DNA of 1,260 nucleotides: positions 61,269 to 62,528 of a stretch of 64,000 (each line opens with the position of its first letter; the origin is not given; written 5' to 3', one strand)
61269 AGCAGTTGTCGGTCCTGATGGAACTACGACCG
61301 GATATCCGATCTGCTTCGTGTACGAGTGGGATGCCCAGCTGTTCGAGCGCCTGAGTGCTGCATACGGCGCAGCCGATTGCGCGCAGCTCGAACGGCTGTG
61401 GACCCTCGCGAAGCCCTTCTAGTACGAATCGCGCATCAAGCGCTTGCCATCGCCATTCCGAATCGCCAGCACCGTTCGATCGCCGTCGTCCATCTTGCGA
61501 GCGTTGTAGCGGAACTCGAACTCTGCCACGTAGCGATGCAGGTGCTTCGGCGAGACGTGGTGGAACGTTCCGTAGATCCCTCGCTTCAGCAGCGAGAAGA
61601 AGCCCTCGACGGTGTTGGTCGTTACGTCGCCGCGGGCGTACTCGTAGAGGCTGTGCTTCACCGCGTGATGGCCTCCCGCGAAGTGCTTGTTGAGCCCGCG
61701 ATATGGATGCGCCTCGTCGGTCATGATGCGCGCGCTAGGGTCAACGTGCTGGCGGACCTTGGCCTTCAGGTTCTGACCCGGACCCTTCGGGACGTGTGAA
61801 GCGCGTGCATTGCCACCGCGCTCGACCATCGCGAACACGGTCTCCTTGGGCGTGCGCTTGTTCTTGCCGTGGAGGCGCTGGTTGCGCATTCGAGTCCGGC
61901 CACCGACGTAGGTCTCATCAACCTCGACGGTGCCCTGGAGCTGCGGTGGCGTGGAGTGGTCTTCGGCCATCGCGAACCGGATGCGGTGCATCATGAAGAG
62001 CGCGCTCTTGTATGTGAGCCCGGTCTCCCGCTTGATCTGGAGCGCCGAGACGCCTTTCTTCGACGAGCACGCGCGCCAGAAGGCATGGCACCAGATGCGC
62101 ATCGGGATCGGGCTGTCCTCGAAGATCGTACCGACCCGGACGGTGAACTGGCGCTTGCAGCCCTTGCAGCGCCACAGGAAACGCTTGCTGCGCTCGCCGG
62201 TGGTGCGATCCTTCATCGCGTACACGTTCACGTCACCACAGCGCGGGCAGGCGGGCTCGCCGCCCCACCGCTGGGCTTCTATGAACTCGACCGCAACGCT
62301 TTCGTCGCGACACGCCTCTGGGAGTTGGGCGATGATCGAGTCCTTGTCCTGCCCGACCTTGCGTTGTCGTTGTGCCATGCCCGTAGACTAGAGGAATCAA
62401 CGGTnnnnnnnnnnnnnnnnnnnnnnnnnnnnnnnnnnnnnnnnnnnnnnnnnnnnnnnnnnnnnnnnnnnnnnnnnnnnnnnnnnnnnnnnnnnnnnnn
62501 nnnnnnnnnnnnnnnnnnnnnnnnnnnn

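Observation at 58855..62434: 3.56-kb IS1595-family element with cargo, with intact ends and an 8-bp target duplication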

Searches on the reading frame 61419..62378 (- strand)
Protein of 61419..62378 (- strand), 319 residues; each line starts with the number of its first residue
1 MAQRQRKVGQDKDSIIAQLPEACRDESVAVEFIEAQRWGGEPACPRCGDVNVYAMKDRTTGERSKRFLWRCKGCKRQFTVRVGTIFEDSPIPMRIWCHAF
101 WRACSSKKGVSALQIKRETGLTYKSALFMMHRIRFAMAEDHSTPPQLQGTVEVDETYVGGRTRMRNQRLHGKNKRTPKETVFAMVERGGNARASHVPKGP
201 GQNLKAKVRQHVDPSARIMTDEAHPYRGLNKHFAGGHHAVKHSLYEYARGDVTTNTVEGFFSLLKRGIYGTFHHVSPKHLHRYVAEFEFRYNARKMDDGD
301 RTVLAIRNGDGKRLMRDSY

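Call 6: search_protein_families(library=pfam, proteins=[window:61419-62378:-], max_evalue=0.01)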
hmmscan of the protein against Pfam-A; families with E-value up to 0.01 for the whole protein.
window:61419-62378:- (319 aa): 3 families
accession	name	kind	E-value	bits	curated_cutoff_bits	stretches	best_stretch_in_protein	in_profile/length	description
PF12762.13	DDE_Tnp_IS1595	-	5.1e-43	147.2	27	1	146-292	1-153/153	ISXO2-like transposase domain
PF12760.12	Zn_ribbon_IS1595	-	2.4e-11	43.8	25.4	1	25-77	2-46/46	Transposase zinc-ribbon domain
PF23451.1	Zn_ribbon_PaaD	-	0.0045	17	27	1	42-78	15-49/53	PaaD zinc beta ribbon domain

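Call 10: search_protein_families(library=ncbifam, proteins=[window:61419-62378:-], max_evalue=0.01)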
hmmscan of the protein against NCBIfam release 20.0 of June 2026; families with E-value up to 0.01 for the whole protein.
window:61419-62378:- (319 aa): 3 families
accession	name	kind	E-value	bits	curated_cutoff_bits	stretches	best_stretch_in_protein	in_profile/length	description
NF033547.1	transpos_IS1595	equivalog_domain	2.1e-54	184.6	75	1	89-294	2-215/215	IS1595 family transposase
TIGR01384.1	TFS_arch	equivalog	0.0071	17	64.75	0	23-77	43-96/101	transcription factor S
NF033558.1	transpos_IS1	equivalog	0.0091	15.9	100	0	44-164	1-113/199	IS1 family transposase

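Call 11: find_encoding_contigs(protein=window:61419-62378:-, flank=10000, max_places=10)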
Protein window:61419-62378:- (319 aa): 1 contig read that carries it; 1 place shown.
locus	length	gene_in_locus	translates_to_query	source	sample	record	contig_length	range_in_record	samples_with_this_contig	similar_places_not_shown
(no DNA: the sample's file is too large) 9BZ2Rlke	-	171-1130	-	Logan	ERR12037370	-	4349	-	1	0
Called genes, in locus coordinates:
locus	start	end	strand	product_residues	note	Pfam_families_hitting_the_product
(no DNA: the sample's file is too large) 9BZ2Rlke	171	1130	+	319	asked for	PF12760:Zn_ribbon_IS1595, PF12762:DDE_Tnp_IS1595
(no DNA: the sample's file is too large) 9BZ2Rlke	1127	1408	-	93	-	-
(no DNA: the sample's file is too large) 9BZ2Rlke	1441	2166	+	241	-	-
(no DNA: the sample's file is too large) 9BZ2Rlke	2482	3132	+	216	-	PF01936:NYN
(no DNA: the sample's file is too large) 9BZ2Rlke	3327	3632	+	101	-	-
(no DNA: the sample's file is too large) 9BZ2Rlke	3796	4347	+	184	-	?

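Call 12: find_homologous_proteins(query=window:61419-62378:-, max_evalue=1e-20)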
Query window:61419-62378:- (319 aa): 7977 proteins with E <= 1e-20 among 8000 candidates; the best 120 are listed.
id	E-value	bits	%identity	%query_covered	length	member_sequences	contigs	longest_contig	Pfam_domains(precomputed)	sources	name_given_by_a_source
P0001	1.2e-199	680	90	99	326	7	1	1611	PF12760.13,PF12762.14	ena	-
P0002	2.2e-179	613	83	98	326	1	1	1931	PF12760.13,PF12762.14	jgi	jgi:transposase-like protein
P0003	8.6e-139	480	68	98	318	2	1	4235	PF12760.13,PF12762.14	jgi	jgi:transposase-like protein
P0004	4.0e-138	478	66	98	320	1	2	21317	PF12760.13,PF12762.14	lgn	-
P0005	7.4e-135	467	67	99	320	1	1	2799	PF12760.13,PF23451.2,PF12762.14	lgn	-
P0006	1.5e-134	466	63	97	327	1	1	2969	PF12760.13,PF12762.14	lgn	-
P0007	2.6e-134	465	64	99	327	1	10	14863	PF12760.13,PF12762.14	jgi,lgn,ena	-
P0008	6.5e-134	464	65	98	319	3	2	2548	PF12760.13,PF12762.14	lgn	-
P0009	3.8e-133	461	63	99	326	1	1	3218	PF12760.13,PF12762.14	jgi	-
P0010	9.5e-133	460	63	99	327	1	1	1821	PF12760.13,PF12762.14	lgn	-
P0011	9.8e-133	460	64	98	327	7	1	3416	PF12760.13,PF12762.14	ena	-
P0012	1.8e-132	459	66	98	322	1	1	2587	PF12760.13,PF12762.14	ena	-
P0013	1.9e-132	459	64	99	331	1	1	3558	PF12760.13,PF12762.14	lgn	-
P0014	2.3e-132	459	64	98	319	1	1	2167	PF12760.13,PF12762.14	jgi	jgi:transposase-like protein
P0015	4.0e-132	458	64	99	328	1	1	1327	PF12760.13,PF23451.2,PF12762.14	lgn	-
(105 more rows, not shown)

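Call 14: find_encoding_contigs(protein=P0001, flank=5000, max_places=4)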
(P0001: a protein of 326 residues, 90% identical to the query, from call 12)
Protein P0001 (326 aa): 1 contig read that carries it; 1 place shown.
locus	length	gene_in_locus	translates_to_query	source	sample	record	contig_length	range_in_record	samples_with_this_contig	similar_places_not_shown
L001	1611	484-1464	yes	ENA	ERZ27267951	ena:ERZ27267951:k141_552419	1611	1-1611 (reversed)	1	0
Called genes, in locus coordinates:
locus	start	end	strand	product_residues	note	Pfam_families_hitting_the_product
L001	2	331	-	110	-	?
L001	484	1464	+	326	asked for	PF12760:Zn_ribbon_IS1595, PF12762:DDE_Tnp_IS1595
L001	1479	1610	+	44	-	?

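Call 15: find_encoding_contigs(protein=P0002, flank=5000, max_places=4)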
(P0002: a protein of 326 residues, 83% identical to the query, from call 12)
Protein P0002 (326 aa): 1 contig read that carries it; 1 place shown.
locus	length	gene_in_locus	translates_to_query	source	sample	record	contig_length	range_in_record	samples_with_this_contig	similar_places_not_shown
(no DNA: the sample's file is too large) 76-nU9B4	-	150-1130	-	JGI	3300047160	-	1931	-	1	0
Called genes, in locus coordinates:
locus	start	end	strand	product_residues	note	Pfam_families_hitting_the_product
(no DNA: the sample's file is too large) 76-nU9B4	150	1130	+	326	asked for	PF12760:Zn_ribbon_IS1595, PF12762:DDE_Tnp_IS1595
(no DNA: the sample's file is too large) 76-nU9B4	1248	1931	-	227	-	?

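Call 16: find_encoding_contigs(protein=P0003, flank=5000, max_places=4)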
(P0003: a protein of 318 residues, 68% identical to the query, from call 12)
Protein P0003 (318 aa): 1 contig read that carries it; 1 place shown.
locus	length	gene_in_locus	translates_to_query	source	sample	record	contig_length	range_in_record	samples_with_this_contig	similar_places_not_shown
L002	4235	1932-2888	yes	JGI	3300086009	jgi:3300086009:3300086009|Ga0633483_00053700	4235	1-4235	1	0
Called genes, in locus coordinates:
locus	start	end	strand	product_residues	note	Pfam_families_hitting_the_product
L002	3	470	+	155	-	?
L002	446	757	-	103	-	PF03960:ArsC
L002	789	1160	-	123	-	-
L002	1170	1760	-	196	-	PF13274:SocA_Panacea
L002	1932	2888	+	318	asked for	PF12760:Zn_ribbon_IS1595, PF12762:DDE_Tnp_IS1595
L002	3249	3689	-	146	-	-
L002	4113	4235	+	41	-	?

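Call 17: find_related_loci(query=A1, collection=genome_contigs, flank=10000)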
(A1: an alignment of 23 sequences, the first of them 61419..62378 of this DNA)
Query A1 (319 aa) in genome_contigs; peptide patterns used: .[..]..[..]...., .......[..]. (x = any residue, [..] = any of these).
392 stretches matched a pattern; 372 encode a relative of the query (tblastn E <= 1e-3); the best 80 are kept; 80 distinct loci.
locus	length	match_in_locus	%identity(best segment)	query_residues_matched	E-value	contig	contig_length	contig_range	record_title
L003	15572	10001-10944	91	1-314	3e-168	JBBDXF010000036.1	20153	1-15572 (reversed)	MAG: Myxococcota bacterium isolate LejiaD_71_22 Lejia_D_4315_length_20153_cov_14, whole genome shotgun sequence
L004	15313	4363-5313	63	1-315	6e-134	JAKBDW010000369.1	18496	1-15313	MAG: Proteobacteria bacterium isolate BP6.bin131 NODE_4378_length_18496_cov_1.242474, whole genome shotgun sequence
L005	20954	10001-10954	64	1-314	6e-132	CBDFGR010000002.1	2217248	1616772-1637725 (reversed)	MAG: Myxococcota bacterium isolate ad521999-ae95-4a27-8e19-38f7542cab83 genome assembly, contig: contig_2, whole genome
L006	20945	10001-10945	63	1-315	3e-131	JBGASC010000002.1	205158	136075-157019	MAG: Planctomycetota bacterium isolate MAG_AAO_H10.66 AAOH10-66_opera_contig_320, whole genome shotgun sequence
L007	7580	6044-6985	62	1-314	6e-129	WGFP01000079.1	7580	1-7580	MAG: Acidiferrobacterales bacterium isolate S146_88 k151_325971, whole genome shotgun sequence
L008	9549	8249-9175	63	7-314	1e-127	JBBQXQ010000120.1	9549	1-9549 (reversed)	MAG: Gemmatimonadales bacterium isolate Co_metawrap_2123 Cmw_2123_k141_6077073_length_9549_cov_9.0000, whole genome shot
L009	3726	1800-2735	61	4-314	4e-130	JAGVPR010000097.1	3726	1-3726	MAG: Candidatus Eisenbacteria bacterium isolate DeMMO3_22 c_000000047587, whole genome shotgun sequence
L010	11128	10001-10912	63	8-315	7e-126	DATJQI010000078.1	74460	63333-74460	MAG TPA_asm: Gemmatimonadales bacterium isolate SMAG_U14936 k141_3201087, whole genome shotgun sequence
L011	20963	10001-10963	61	4-315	5e-125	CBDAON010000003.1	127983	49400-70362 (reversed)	MAG: Longimicrobiales bacterium isolate 002ba4a6-6c9c-45bd-88c6-5472c614270b genome assembly, contig: contig_3, whole ge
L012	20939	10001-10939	59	1-315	3e-125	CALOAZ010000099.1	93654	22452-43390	MAG: uncultured Phycisphaeraceae bacterium isolate LOGT_bin.0152 genome assembly, contig: contig_101479, whole genome sh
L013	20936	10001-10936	61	1-314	7e-125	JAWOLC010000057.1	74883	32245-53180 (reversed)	MAG: Candidatus Eisenbacteria bacterium isolate bin_205 c_000051135611, whole genome shotgun sequence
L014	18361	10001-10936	60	3-314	1e-124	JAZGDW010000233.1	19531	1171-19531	MAG: Candidatus Krumholzibacteriia bacterium isolate SCS3bin.53 SCS3bin.53_233, whole genome shotgun sequence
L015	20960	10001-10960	62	7-314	3e-124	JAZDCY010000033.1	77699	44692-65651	MAG: Gemmatimonadota bacterium isolate LQ108M_Bin_23 LQ108M_Bin_23_scaffold_33, whole genome shotgun sequence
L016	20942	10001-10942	58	1-314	1e-123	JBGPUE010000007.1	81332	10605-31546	MAG: Candidatus Binataceae bacterium isolate OBJ1_062018_110_50 k141_37865_length_81332_cov_15.0863, whole genome shotgu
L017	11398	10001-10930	60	1-314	1e-122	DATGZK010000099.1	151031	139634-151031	MAG TPA_asm: Myxococcota bacterium isolate SMAG_U10661 k141_270341, whole genome shotgun sequence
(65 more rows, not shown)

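Call 48: search_protein_families(library=pfam, proteins=[L003:10947-11708:-, L003:12261-12521:+, L003:12523-13113:+, L003:13097-13375:+], max_evalue=0.1)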
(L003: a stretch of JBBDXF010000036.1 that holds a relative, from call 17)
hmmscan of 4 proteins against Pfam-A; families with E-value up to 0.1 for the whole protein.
L003:10947-11708:- (253 aa): 0 families

L003:12261-12521:+ (86 aa): 0 families

L003:12523-13113:+ (196 aa): 3 families
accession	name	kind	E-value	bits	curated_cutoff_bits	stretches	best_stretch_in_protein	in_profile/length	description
PF00156.33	Pribosyltran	-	5.2e-13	49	26.3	1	54-169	14-133/158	Phosphoribosyl transferase domain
PF14681.12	UPRTase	-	6.5e-06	26.2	27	1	124-191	121-189/206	Uracil phosphoribosyltransferase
PF24390.1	PRTase-CE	-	0.0013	19.1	27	1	114-184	94-171/253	PRTase-CE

L003:13097-13375:+ (92 aa): 0 families

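Call 49: search_protein_families(library=padloc, proteins=[L003:10947-11708:-, L003:12261-12521:+, L003:12523-13113:+, L003:13097-13375:+], max_evalue=0.01)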
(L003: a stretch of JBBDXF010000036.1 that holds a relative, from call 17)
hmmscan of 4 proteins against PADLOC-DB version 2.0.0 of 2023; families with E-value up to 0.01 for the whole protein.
L003:10947-11708:- (253 aa): 0 families

L003:12261-12521:+ (86 aa): 0 families

L003:12523-13113:+ (196 aa): 1 family
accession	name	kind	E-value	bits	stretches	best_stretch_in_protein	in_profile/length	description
PDLC02935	PRTase_III-A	-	0.0025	15.2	1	125-171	130-176/290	-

L003:13097-13375:+ (92 aa): 0 families

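Call 50: search_dna_similar(query=window:61419-62378:-, collection=plasmids, mode=protein, max_rows=15)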
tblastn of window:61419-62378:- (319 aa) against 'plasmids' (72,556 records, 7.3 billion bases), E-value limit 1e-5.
Records with a match: 436; places in all: 630; records where one place covers at least 80% of the query: 301.
Best place of each record, by identity: <60% 436.
By first word of the organism name: Sinorhizobium 46; Pseudosulfitobacter 30; Ralstonia 29; Acinetobacter 25; Rhizobium 23; Xanthomonas 18; Aeromonas 17; Mesorhizobium 15; Agrobacterium 9; Haloarcula 9; and 100 more.
By predicted mobility (MOB-suite, as given by PLSDB): non-mobilizable 225; conjugative 133; mobilizable 78.
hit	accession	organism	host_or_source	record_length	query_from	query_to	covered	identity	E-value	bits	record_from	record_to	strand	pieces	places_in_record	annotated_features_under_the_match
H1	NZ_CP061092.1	Roseomonas marmotae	Marmota himalayana,pure culture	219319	25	318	92%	46.2%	6e-65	228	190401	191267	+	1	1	IS1595 family transposase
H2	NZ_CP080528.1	Mesorhizobium sp. AR07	Oxytropis sp.,Cell culture,root nodule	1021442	15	314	94%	41.0%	4e-62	220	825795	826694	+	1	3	record has no annotation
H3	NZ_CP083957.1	Mesorhizobium sp. B1-1-8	cell culture,soil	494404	25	315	91%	41.2%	4e-47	214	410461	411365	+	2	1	none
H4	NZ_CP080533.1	Mesorhizobium sp. AR02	Oxytropis sp.,Cell culture,root nodule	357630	25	314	91%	40.1%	6e-45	206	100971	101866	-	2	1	none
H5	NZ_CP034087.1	Methylocystis rosea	cell culture,groundwater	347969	16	301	90%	39.7%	1e-54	199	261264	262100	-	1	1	IS1595 family transposase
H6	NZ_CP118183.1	Entomospira culicis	Culex pipiens,cell culture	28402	15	314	94%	37.2%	2e-58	209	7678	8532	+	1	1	IS1595 family transposase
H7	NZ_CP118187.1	Entomospira culicis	Culex pipiens,cell culture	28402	15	314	94%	37.2%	2e-58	209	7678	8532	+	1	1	IS1595 family transposase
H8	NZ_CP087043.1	Pseudosulfitobacter pseudonitzschiae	Mediolabrus comicus,The surface ...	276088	25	314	91%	38.4%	2e-49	183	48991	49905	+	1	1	IS1595 family transposase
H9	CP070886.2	Pseudosulfitobacter pseudonitzschiae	Skeletonema costatum,The surface ...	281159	25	314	91%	38.4%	2e-49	183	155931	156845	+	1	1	IS1595 family transposase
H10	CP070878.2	Pseudosulfitobacter pseudonitzschiae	Skeletonema costatum,The surface ...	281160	25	314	91%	38.4%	2e-49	183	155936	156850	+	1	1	IS1595 family transposase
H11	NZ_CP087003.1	Pseudosulfitobacter pseudonitzschiae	Skeletonema costatum,The surface ...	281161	25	314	91%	38.4%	2e-49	183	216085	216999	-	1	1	IS1595 family transposase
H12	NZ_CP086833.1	Pseudosulfitobacter pseudonitzschiae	Trieres chinensis,The surface seawater ...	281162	25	314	91%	38.4%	2e-49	183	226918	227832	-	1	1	IS1595 family transposase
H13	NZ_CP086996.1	Pseudosulfitobacter pseudonitzschiae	Skeletonema costatum,The surface ...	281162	25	314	91%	38.4%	2e-49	183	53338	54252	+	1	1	IS1595 family transposase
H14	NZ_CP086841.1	Pseudosulfitobacter pseudonitzschiae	Trieres chinensis,The surface seawater ...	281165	25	314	91%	38.4%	2e-49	183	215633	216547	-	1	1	IS1595 family transposase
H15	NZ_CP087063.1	Pseudosulfitobacter pseudonitzschiae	Mediolabrus comicus,The surface ...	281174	25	314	91%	38.4%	2e-49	183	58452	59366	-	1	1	IS1595 family transposase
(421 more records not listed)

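Call 86: search_protein_families(library=phrogs, proteins=[window:61419-62378:-], max_evalue=0.001)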
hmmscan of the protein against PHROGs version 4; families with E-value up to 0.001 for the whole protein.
window:61419-62378:- (319 aa): 4 families
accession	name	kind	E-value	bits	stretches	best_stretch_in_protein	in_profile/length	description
phrog_25593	-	unknown function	1.6e-38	133.8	1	24-298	22-308/344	-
phrog_9697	-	unknown function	6.1e-11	43.3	1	125-251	38-158/164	-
phrog_13752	-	unknown function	1.5e-06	29.3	1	178-293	3-115/131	-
phrog_6504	-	unknown function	0.00023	22.3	1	38-91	4-57/61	-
